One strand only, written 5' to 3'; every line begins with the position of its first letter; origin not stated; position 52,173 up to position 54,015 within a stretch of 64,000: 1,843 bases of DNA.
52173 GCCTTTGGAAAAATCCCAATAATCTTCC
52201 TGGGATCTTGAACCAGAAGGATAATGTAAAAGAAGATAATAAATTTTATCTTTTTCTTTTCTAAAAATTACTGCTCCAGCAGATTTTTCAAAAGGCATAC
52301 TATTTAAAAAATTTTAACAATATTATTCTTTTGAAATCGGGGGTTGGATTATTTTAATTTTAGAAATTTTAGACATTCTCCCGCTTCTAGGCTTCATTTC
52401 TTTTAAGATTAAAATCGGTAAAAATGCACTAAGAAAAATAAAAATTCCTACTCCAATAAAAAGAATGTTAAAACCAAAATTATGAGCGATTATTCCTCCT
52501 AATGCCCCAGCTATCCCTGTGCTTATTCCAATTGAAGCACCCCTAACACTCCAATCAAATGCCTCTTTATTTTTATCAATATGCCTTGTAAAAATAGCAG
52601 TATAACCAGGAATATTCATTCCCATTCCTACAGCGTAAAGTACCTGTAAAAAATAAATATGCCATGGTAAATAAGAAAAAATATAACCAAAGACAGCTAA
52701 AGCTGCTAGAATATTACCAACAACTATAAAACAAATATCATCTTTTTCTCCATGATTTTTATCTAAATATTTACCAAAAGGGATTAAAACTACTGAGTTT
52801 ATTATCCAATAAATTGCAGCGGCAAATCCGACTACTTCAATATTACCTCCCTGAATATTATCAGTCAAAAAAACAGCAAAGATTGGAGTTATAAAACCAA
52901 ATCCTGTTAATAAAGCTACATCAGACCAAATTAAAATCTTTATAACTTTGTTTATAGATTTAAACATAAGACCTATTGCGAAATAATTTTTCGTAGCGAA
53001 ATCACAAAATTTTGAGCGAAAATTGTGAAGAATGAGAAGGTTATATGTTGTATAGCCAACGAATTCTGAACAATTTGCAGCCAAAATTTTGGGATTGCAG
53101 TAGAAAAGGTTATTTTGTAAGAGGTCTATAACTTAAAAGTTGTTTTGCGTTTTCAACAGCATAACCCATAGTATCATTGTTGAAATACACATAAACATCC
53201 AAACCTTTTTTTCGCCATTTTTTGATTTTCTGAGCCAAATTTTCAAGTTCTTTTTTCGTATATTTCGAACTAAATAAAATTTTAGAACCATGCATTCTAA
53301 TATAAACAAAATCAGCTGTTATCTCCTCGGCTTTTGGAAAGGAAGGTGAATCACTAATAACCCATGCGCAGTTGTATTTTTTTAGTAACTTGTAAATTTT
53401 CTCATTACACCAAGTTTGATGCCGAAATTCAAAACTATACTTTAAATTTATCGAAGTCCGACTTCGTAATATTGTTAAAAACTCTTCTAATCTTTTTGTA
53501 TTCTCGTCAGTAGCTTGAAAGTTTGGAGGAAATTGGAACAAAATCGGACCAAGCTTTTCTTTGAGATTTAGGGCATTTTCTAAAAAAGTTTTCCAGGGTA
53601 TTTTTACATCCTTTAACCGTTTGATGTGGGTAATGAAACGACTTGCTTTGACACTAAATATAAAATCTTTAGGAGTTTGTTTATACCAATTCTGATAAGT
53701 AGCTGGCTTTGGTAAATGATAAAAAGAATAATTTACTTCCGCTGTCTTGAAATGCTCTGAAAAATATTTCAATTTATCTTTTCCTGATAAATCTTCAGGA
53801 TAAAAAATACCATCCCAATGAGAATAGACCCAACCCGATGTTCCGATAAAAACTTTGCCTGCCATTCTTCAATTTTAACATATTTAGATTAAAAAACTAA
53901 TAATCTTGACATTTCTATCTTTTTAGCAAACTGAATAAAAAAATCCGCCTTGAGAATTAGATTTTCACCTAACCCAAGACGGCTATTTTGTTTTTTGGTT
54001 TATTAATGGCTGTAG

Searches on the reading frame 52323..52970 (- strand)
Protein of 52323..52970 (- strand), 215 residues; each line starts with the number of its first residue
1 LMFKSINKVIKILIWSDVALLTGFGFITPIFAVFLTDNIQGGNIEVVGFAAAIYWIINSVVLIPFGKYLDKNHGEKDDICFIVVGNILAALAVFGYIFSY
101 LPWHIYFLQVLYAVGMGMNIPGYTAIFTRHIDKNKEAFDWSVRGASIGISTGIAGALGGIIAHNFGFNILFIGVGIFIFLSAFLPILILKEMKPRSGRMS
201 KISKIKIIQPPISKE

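Call 15: search_protein_families(library=pfam, proteins=[window:52323-52970:-])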
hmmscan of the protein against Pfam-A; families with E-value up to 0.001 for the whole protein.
window:52323-52970:- (215 aa): 1 family
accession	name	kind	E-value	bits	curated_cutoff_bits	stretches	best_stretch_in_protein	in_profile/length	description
PF07690.21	MFS_1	-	1.5e-19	70.5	33.4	1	22-198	10-181/347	Major Facilitator Superfamily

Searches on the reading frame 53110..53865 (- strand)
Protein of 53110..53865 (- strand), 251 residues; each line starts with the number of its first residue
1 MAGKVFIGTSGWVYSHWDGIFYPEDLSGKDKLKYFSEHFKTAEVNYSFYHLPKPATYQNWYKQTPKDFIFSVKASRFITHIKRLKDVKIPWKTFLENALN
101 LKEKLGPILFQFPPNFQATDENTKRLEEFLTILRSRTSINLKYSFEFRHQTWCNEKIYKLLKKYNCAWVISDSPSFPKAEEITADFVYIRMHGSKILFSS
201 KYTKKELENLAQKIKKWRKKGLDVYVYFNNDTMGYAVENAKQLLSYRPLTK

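Call 15: search_protein_families(library=pfam, proteins=[window:53110-53865:-])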
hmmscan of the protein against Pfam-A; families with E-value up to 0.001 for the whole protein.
window:53110-53865:- (251 aa): 1 family
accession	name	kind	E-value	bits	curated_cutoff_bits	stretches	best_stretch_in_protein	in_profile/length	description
PF01904.24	DUF72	-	6.4e-74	249.1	25.3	1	22-244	1-215/217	Protein of unknown function DUF72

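Call 42: find_homologous_proteins(query=window:53110-53865:-, max_evalue=1e-20)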
Query window:53110-53865:- (251 aa): 7512 proteins with E <= 1e-20 among 8000 candidates; the best 120 are listed.
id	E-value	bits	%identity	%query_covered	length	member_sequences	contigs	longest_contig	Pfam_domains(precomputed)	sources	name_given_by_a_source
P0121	1.6e-168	577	100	100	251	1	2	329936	PF01904.25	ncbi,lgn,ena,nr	ncbi:DUF72 domain-containing protein [Candidatus Parcubacteria bacterium]|nr:DUF72 domain-containing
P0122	1.1e-141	489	86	97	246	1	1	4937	PF01904.25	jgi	-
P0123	8.4e-135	466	83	96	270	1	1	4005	PF01904.25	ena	-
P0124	8.2e-133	460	78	97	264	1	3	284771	PF01904.25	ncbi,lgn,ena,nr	ncbi:DUF72 domain-containing protein [Candidatus Parcubacteria bacterium]|nr:DUF72 domain-containing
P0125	1.9e-129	449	80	96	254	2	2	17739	PF01904.25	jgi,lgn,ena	-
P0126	6.2e-128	444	77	96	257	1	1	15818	PF01904.25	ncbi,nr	ncbi:MAG: DUF72 domain-containing protein [Patescibacteria group bacterium]|nr:DUF72 domain-containi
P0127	8.8e-128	443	76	98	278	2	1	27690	PF01904.25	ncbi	ncbi:MAG: DUF72 domain-containing protein [Minisyncoccales bacterium]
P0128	2.8e-127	441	75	97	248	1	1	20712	PF01904.25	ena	-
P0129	5.3e-127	440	76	96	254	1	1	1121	PF01904.25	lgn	-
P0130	1.6e-126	439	77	97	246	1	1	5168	PF01904.25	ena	-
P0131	2.2e-126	438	79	97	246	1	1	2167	PF01904.25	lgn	-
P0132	2.3e-125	435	77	96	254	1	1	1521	PF01904.25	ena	-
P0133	2.3e-125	435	77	96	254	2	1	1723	PF01904.25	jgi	-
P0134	2.6e-125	435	76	96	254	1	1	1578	PF01904.25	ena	-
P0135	2.9e-125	435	75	96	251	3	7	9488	PF01904.25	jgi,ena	-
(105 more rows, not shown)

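Call 44: find_encoding_contigs(protein=P0124, flank=4000, max_places=3)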
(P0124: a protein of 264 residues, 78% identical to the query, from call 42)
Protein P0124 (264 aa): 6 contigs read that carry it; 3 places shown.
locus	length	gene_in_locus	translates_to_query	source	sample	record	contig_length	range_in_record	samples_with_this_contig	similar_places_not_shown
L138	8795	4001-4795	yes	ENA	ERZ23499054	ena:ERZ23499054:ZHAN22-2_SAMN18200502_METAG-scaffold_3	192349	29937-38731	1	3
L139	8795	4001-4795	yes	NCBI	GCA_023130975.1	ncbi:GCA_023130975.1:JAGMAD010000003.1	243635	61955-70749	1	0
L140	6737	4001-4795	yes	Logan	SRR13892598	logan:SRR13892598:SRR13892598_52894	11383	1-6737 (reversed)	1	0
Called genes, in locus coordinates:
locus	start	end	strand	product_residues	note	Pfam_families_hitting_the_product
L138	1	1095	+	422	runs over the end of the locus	PF13263:PHP_C (faint), PF27218:MJ0043_C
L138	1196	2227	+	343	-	PF00586:AIRS, PF02769:AIRS_C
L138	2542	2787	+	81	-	-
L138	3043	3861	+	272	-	PF01259:SAICAR_synt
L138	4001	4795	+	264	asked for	PF01904:DUF72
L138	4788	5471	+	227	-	PF07690:MFS_1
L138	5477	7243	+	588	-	PF14716:HHH_8, PF00633:HHH (faint), PF12826:HHH_2 (faint), PF12836:HHH_3 (faint), PF14520:HHH_5, PF14792:DNA_pol_B_palm (faint), PF14791:DNA_pol_B_thumb, PF02811:PHP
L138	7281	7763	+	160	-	PF00293:NUDIX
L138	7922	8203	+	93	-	-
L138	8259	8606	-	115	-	PF00453:Ribosomal_L20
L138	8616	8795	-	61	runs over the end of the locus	PF01632:Ribosomal_L35p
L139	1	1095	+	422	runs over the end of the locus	PF13263:PHP_C (faint), PF27218:MJ0043_C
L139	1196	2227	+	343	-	PF00586:AIRS, PF02769:AIRS_C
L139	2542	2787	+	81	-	-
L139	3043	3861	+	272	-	PF01259:SAICAR_synt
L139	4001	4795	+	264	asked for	PF01904:DUF72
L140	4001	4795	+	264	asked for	PF01904:DUF72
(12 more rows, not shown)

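Call 45: find_encoding_contigs(protein=P0122, flank=4000, max_places=3)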
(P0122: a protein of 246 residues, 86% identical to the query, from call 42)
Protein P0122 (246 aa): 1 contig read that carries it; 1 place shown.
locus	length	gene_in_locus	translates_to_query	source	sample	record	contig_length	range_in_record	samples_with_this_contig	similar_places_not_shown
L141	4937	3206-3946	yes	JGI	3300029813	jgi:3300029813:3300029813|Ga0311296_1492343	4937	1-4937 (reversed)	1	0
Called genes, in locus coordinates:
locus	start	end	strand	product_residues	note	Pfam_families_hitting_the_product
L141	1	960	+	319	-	?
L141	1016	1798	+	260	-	PF13507:GATase_5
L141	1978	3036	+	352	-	PF00702:Hydrolase (faint)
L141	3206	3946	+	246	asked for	PF01904:DUF72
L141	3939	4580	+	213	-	PF07690:MFS_1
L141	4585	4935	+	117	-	?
